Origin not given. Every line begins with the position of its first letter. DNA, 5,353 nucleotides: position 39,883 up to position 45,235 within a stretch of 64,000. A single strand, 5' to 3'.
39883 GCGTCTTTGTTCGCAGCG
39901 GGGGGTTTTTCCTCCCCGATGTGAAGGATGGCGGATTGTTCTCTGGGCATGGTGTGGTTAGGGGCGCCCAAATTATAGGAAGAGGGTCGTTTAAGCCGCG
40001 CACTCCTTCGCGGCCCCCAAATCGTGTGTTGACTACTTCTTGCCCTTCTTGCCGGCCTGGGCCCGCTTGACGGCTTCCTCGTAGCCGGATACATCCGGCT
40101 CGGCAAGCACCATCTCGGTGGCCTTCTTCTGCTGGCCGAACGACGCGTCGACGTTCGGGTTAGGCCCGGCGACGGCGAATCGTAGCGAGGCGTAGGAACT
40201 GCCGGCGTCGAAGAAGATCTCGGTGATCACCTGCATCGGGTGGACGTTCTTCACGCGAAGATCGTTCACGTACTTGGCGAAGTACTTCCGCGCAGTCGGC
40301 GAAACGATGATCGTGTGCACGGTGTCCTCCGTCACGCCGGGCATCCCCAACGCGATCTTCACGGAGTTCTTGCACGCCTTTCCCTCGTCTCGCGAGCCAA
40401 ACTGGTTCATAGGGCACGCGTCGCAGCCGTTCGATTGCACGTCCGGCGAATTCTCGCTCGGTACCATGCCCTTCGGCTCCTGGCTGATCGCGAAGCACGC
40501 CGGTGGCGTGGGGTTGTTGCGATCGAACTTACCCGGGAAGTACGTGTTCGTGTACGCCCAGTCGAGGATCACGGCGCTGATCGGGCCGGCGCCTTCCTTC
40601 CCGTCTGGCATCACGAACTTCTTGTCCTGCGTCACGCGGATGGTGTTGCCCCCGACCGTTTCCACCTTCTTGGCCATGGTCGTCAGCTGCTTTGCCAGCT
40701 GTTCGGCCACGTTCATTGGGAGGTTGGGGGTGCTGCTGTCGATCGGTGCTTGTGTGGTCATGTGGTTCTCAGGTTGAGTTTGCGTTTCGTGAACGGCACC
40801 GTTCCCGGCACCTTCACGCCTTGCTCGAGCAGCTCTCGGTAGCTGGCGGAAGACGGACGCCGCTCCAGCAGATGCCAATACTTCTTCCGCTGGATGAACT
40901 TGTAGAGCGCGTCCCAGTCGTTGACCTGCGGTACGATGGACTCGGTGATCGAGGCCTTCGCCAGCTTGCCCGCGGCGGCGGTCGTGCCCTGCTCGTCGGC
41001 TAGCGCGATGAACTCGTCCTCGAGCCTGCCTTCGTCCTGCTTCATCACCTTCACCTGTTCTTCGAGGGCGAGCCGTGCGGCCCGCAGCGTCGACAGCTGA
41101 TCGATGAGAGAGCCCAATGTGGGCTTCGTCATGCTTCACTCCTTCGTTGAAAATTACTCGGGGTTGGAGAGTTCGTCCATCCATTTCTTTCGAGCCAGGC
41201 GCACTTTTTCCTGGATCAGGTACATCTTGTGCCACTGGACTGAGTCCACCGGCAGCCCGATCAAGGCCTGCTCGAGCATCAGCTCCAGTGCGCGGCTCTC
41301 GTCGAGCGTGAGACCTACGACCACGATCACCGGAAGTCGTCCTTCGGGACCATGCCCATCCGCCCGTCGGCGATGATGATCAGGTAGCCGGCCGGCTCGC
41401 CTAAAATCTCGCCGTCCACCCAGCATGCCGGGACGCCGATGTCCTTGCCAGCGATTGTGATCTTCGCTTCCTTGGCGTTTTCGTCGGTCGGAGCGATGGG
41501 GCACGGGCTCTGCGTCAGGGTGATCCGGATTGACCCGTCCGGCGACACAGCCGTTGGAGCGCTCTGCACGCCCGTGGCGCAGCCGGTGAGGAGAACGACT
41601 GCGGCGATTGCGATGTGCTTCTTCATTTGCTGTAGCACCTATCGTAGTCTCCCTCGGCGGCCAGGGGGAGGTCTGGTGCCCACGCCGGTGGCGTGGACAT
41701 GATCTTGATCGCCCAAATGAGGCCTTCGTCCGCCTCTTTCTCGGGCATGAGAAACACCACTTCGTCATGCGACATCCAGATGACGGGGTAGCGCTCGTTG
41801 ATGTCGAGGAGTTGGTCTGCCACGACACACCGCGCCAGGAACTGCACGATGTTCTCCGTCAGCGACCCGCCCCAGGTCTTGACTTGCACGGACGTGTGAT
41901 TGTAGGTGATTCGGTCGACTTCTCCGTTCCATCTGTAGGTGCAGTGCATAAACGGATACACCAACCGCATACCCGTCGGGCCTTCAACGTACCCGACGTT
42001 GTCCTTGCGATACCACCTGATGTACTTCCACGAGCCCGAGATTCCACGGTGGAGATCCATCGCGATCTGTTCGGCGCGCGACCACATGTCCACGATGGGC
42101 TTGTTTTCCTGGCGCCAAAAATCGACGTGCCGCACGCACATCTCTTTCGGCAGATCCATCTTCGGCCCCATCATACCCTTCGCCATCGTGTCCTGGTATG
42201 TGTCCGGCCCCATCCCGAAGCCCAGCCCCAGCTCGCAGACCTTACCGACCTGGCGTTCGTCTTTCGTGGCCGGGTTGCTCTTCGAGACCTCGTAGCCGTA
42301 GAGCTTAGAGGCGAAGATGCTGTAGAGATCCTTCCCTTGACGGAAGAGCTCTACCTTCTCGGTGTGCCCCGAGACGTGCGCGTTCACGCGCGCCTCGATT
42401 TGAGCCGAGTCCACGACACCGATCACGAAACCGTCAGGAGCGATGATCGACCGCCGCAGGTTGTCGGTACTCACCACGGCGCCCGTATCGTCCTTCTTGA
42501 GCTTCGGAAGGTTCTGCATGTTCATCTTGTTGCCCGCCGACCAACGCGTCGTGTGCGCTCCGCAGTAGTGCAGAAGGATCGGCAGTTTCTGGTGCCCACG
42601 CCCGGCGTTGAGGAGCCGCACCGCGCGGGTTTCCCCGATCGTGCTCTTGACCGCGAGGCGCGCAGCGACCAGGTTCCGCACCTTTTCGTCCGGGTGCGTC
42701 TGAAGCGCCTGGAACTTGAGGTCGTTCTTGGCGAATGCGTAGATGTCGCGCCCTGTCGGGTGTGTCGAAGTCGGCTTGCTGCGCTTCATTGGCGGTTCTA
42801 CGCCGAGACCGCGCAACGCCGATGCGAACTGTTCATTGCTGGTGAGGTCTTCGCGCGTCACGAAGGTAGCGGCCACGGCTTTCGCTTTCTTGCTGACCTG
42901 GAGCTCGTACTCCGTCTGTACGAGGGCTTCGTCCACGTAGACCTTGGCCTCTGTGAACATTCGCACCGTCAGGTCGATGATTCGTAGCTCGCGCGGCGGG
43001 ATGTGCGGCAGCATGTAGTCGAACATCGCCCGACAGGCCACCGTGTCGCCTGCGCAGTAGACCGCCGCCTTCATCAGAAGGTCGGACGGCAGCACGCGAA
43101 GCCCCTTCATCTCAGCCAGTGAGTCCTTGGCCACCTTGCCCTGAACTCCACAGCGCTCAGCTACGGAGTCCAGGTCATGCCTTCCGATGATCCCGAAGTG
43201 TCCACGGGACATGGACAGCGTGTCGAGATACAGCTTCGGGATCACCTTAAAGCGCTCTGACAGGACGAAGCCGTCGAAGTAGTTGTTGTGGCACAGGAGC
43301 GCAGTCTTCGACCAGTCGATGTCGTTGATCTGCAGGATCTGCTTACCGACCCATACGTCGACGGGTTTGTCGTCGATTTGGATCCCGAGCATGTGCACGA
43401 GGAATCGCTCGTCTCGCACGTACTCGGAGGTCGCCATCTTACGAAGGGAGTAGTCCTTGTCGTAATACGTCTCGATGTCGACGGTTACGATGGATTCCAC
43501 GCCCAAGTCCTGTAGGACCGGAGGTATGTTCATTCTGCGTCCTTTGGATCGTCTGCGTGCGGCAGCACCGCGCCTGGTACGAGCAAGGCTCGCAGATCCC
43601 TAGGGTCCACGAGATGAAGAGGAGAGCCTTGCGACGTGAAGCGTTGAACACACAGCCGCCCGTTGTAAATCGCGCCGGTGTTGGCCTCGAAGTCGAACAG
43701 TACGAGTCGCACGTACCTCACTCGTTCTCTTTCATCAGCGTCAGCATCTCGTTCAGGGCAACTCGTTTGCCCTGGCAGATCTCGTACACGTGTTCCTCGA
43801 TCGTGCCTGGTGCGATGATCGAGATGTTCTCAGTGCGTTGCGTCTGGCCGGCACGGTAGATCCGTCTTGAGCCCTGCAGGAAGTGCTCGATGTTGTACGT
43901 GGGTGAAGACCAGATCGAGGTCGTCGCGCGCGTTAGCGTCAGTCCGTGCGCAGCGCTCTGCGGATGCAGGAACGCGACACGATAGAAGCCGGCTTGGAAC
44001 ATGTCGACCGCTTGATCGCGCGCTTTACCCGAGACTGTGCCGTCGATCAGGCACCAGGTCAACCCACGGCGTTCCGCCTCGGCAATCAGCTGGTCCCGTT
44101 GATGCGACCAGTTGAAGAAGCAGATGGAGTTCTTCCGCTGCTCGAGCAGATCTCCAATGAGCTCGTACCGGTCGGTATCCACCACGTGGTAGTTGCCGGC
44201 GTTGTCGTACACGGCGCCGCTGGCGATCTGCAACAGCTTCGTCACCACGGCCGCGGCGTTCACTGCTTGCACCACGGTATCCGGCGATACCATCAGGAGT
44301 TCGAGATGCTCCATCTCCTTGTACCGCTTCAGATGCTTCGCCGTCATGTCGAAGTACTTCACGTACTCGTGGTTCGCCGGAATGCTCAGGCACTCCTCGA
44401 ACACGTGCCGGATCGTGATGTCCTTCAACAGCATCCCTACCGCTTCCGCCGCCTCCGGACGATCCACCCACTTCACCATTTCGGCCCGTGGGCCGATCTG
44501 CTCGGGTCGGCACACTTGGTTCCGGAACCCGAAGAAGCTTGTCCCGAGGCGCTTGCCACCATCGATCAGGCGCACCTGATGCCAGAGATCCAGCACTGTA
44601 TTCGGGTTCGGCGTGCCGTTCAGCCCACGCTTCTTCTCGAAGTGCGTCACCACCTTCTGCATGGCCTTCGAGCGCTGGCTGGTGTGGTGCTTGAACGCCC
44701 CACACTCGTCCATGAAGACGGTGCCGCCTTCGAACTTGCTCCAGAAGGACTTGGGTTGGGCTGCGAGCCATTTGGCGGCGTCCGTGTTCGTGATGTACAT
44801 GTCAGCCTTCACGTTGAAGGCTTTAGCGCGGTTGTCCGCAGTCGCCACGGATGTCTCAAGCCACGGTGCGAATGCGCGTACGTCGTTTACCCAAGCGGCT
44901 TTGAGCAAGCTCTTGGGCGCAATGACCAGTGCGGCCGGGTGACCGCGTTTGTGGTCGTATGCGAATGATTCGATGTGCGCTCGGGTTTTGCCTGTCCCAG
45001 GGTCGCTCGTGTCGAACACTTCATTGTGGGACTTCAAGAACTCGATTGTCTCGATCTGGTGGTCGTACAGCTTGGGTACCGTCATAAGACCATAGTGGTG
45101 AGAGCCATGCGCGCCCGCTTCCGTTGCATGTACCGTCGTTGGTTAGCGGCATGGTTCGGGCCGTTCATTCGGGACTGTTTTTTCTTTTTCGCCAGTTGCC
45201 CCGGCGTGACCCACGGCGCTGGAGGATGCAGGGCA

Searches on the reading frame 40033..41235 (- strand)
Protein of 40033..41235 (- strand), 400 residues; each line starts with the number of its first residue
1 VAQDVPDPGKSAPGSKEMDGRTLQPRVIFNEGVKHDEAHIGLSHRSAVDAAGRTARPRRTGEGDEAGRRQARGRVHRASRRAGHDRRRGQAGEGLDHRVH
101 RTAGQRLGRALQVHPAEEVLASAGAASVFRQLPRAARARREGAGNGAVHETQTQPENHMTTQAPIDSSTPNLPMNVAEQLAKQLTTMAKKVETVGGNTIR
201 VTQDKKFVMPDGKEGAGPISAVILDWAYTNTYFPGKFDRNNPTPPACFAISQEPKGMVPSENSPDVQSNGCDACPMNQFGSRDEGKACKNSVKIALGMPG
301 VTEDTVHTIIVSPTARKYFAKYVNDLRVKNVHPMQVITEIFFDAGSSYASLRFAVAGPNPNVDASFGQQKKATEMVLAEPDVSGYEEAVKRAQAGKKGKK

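Call 66: search_protein_families(library=phrogs, proteins=[window:40033-41235:-], max_evalue=0.00001)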
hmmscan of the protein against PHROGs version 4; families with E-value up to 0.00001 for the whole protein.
window:40033-41235:- (400 aa): 2 families
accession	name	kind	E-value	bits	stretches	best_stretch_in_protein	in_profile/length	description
phrog_27714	-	unknown function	1.1e-34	121.3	1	173-396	37-274/292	-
phrog_23155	-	unknown function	8.7e-16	59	1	169-354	22-196/255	-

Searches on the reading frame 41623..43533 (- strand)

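Call 11: search_protein_families(library=pfam, proteins=[window:41623-43533:-], max_evalue=0.01)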
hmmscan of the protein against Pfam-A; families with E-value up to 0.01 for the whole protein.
window:41623-43533:- (636 aa): 1 family
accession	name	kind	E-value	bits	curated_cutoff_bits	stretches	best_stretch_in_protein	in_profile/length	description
PF00476.26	DNA_pol_A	-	3.8e-16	59.5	34.3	1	276-445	67-225/381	DNA polymerase family A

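Call 12: search_protein_families(library=phrogs, proteins=[window:41623-43533:-], max_evalue=0.001)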
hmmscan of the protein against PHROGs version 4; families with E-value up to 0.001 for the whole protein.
window:41623-43533:- (636 aa): 6 families
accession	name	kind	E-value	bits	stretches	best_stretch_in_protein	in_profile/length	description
phrog_17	-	DNA, RNA and nucleotide metabolism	4e-72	244.8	1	14-635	671-1231/1445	DNA polymerase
phrog_10285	-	DNA, RNA and nucleotide metabolism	1e-32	114.5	1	357-636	43-320/321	DNA polymerase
phrog_7766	-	DNA, RNA and nucleotide metabolism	2.9e-23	83.2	1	464-636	6-185/186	DNA polymerase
phrog_403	-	DNA, RNA and nucleotide metabolism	0.00028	20.9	1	100-179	172-251/321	DNA polymerase exonuclease subunit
phrog_2573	-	DNA, RNA and nucleotide metabolism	0.00046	20.5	1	369-499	17-148/336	DNA polymerase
phrog_23226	-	DNA, RNA and nucleotide metabolism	0.00049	19.7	1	323-418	300-388/611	DNA polymerase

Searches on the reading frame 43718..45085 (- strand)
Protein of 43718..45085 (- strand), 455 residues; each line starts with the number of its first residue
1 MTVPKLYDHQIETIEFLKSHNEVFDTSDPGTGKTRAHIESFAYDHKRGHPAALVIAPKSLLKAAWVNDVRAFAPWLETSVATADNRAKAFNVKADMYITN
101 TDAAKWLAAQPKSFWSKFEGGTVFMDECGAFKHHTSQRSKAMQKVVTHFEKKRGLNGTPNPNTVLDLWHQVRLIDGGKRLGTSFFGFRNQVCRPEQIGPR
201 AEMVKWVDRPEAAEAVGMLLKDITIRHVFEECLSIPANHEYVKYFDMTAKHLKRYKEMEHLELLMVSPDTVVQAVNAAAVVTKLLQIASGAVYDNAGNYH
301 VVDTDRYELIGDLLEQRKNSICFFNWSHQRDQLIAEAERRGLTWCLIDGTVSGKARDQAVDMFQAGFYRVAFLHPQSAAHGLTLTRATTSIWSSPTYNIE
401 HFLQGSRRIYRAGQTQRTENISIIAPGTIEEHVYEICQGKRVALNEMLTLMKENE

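Call 11: search_protein_families(library=pfam, proteins=[window:43718-45085:-], max_evalue=0.01)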
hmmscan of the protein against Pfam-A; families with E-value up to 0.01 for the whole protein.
window:43718-45085:- (455 aa): 4 families
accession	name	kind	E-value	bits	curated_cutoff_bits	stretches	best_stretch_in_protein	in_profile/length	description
PF00176.29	SNF2-rel_dom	-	1.3e-17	64.3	24.9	1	27-275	24-270/290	SNF2-related domain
PF00271.37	Helicase_C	-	1.7e-08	35.1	23.5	1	307-413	3-110/110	Helicase conserved C-terminal domain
PF04851.21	ResIII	-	5.4e-06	26.8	22.5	1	6-159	4-162/164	Type III restriction enzyme, res subunit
PF00270.35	DEAD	-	2.5e-05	24.5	26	1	8-150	2-146/167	DEAD/DEAH box helicase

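Call 12: search_protein_families(library=phrogs, proteins=[window:43718-45085:-], max_evalue=0.001)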
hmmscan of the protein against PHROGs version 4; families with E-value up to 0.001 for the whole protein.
window:43718-45085:- (455 aa): 4 families
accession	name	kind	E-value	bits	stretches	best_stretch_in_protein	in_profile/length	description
phrog_62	-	DNA, RNA and nucleotide metabolism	4.5e-96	323.8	1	4-453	695-1138/1881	DNA helicase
phrog_29996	-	unknown function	6.1e-13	48.6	1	28-444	750-1160/1189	-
phrog_11354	-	unknown function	5.1e-12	46.5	1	359-452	15-109/116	-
phrog_16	-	DNA, RNA and nucleotide metabolism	7.2e-06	25.5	1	4-419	271-590/986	DNA helicase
